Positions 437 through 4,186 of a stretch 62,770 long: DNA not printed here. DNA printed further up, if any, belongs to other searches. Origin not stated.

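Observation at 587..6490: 1967-aa orphan protein with papain-like catalytic motifs separated by ~700 residues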

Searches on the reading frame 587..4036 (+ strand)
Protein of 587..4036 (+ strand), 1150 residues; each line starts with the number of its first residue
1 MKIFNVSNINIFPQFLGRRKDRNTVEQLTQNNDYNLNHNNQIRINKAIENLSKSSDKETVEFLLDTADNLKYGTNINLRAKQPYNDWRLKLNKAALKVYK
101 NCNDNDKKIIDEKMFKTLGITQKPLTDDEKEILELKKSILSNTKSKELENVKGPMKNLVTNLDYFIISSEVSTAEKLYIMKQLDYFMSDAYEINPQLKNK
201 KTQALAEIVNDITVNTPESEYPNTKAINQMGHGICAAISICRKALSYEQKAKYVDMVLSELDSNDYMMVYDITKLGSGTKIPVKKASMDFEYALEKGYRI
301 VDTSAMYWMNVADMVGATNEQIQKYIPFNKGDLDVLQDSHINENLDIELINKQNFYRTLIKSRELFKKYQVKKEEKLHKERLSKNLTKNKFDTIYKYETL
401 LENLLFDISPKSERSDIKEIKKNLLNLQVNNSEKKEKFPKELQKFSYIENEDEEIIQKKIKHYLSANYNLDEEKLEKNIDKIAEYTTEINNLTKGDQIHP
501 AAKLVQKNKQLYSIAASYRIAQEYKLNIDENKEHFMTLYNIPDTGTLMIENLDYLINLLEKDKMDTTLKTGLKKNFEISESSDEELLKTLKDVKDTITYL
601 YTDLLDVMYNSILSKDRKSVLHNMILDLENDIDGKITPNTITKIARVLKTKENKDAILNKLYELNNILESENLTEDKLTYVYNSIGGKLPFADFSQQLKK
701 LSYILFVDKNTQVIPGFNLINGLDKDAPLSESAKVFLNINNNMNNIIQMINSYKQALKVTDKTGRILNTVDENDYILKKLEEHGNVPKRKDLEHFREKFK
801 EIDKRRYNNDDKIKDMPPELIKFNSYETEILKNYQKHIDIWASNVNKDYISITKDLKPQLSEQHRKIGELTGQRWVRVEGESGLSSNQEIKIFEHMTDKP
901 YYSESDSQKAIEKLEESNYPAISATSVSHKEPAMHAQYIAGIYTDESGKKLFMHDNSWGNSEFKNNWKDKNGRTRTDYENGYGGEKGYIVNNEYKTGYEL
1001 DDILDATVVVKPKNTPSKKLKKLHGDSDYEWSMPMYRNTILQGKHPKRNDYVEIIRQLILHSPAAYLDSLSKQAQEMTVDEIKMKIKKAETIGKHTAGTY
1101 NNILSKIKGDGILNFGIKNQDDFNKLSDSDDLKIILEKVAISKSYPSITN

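Call 34: predict_structure(alignment_id=A3)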
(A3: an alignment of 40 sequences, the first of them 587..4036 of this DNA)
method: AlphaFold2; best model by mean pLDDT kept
length: 1150 residues; sequences in the alignment: 40
mean_pLDDT: 85.6   pTM: 0.79
mean pLDDT of the five models: 85.6, 83.9, 82.4, 81.5, 81.5
residues with pLDDT >= 90: 566; 70-90: 469; 50-70: 94; < 50: 21
segments of 3 or more residues with pLDDT < 50: 1-15
pLDDT, mean of each block of 10 residues (from residue 1): 33 55 92 85 91 90 92 86 89 93 87 80 88 97 88 82 92 95 96 94 94 79 61 86 88 94 94 90 91 89 93 85 90 90 89 94 92 85 78 93 92 90 90 83 87 91 90 92 93 74 89 96 94 91 94 96 92 91 90 96 94 91 89 75 85 90 92 90 91 91 90 91 91 93 93 93 83 93 91 92 79 82 92 93 94 93 88 79 90 93 92 83 84 82 85 77 81 81 78 85 82 72 67 86 87 75 54 54 58 64 75 68 80 81 69
secondary structure, 60 per line:
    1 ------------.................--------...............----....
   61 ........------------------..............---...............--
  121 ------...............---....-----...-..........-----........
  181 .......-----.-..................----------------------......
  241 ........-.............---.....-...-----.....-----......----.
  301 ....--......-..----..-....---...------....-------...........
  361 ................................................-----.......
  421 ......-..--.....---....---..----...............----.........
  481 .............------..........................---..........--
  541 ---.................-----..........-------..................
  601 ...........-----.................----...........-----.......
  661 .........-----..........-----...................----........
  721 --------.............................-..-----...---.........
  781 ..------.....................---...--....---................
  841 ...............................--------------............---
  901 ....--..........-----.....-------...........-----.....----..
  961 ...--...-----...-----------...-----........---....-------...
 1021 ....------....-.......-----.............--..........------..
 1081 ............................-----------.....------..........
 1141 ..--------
elements in order (helices of 4 or more, strands of 3 or more residues): H13-29 H38-52 H57-68 H87-100 H104-118 H127-141 H145-148 H158-167 H173-187 H195-212 H235-248 H250-261 E266-270 E280-284 H290-295 H300-304 H307-312 E323-326 E339-342 H350-408 H414-426 H432-436 H440-443 H453-467 H472-493 H500-525 H529-538 H544-560 H566-575 H583-611 H617-633 H638-648 H654-669 H675-684 H690-708 H713-720 H729-757 E766-768 H772-782 H789-809 H818-821 H825-871 H886-897 E901-904 H907-916 E922-926 E934-944 E950-954 H959-963 E966-968 E974-976 E988-990 E996-999 H1000-1003 E1007-1010 H1018-1024 E1031-1034 E1036-1042 H1048-1060 H1063-1072 H1079-1108 H1120-1124 H1131-1142
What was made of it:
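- Checked: Residues 350-871 are predicted all-helical with high confidence (call 34).
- The insertion starts and ends with long helices (call 34). The insertion enters and leaves through two long helices, as expected for a domain inserted into a loop (call 34).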

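Call 36: fold_search(model_id=the predicted structure, library=pdb)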
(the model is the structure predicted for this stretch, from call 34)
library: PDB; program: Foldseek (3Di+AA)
matches with E <= 10: 126; with E <= 0.001: 0
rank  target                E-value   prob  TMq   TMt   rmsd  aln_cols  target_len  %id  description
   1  9n74_LM               6.4e-02  0.10  0.07  0.05  47.7      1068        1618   12  SSU processome maturation and disassembly, State H (released 2025-10-29)
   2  9n75_LM               8.5e-02  0.08  0.06  0.05  48.6      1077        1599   12  SSU processome maturation and disassembly, State I (released 2025-11-05)
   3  3ifq_A                2.7e-01  0.08  0.07  0.11  27.2       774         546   12  Interction of plakoglobin and beta-catenin with desmosomal cadherins (released 2009-09-15)
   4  8tla_C                3.1e-01  0.04  0.06  0.05  34.1      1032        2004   12  Human Type 3 IP3 Receptor - Higher-Order Inhibited State - Symmetry Mate 1 (released 2023-11-08)
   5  7ar4_AAA              3.9e-01  0.08  0.06  0.11  27.1       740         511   13  Crystal structure of beta-catenin in complex with cyclic peptide inhibitor (released 2021-04-07)
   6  7zr1_C                5.2e-01  0.06  0.06  0.08  77.5       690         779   11  Chaetomium thermophilum Mre11-Rad50-Nbs1 complex bound to ATPyS (composite structure) (released 2023-01-11)
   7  7woo_E                5.6e-01  0.04  0.07  0.07  33.0      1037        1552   12  Cryo-EM structure of the inner ring protomer of the Saccharomyces cerevisiae nuclear pore complex (released 2022-04-13)
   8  4av3_B                7.6e-01  0.03  0.05  0.07  39.3       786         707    9  Crystal structure of Thermotoga Maritima sodium pumping membrane integral pyrophosphatase with metal ions in active si (released 2012-08-08)
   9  9g33_UT               7.9e-01  0.05  0.09  0.06  43.3      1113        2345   12  Stalled 90S - Utp23-Krr1-deltaC3 (released 2025-06-18)
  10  6j73_A                9.3e-01  0.04  0.04  0.08  34.5       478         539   11  Crystal structure of IniA from Mycobacterium smegmatis (released 2019-09-11)
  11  3ea5_D                1.0e+00  0.02  0.06  0.07  33.3      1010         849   10  Kap95p Binding Induces the Switch Loops of RanGDP to adopt the GTP-bound Conformation: Implications for Nuclear Import (released 2008-10-21)
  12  7uwi_A                1.1e+00  0.04  0.07  0.12  25.5       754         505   11  Structure of beta-catenin in complex with FP01567, a Helicon Polypeptide (released 2022-12-28)
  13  8cmk_B                1.1e+00  0.03  0.06  0.07  29.5       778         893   10  Transportin-3 TNPO3 in complex with RSY region of CIRBP (released 2024-03-06)
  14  7d4q_A                1.3e+00  0.03  0.05  0.07  30.4       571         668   10  Structure of human TRPC5 in complex with HC-070 (released 2021-03-31)
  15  8ser_A                1.6e+00  0.02  0.07  0.03  36.1      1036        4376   10  Cryo-EM Structure of RyR1 + Adenosine (released 2023-05-24)
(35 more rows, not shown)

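Call 79: fold_search(model_id=the predicted structure, library=viral)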
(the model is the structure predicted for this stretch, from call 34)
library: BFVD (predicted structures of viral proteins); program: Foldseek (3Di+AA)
matches with E <= 10: 190; with E <= 0.001: 0
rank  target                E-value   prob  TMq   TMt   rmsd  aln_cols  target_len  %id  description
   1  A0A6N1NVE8            2.0e-02  0.09  0.06  0.06  43.8       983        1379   13  Putative DNA repair protein [Tupanvirus deep ocean]
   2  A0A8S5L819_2          6.9e-02  0.14  0.09  0.09  63.3      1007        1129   13  Minor tail protein [Siphoviridae sp. ctDmQ3]
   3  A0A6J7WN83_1          7.2e-02  0.09  0.06  0.07  43.4       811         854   11  Phage tail tape measure protein [uncultured Caudovirales phage]
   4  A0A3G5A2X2            9.6e-02  0.04  0.05  0.04  45.2       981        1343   13  DNA repair exonuclease [Harvfovirus sp.]
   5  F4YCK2                1.2e-01  0.08  0.07  0.07  49.6       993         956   10  (no name in the UniProt tables at hand)
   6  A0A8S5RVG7            1.2e-01  0.05  0.05  0.06  53.2       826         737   11  STRUCTURAL MAINTENANCE OF CHROMOSOMES PROTEIN [Siphoviridae sp. ctHip2]
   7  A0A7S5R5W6            1.6e-01  0.06  0.05  0.05  40.3       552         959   13  (no name in the UniProt tables at hand)
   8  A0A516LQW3            1.7e-01  0.04  0.06  0.06  52.6      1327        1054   10  (no name in the UniProt tables at hand)
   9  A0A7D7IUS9            1.9e-01  0.04  0.05  0.07  57.9       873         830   11  (no name in the UniProt tables at hand)
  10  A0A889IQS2            3.0e-01  0.06  0.05  0.07  45.6       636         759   12  (no name in the UniProt tables at hand)
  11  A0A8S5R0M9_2          3.1e-01  0.09  0.06  0.08  43.9       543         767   13  Chromosome segregation ATPase [Siphoviridae sp. ctyvQ1]
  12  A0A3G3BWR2            3.1e-01  0.08  0.09  0.10  51.6      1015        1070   13  (no name in the UniProt tables at hand)
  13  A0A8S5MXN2            3.1e-01  0.07  0.07  0.07  35.1       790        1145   10  Tail tape measure protein [Siphoviridae sp. ctM4P7]
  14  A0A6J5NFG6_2          4.2e-01  0.03  0.06  0.05  54.8      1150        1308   11  Phage tail tape measure protein [uncultured Caudovirales phage]
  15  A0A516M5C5            4.4e-01  0.05  0.06  0.08  41.1       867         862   12  (no name in the UniProt tables at hand)
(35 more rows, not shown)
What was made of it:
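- Tried and rejected: Nothing was significant (calls 36, 79).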
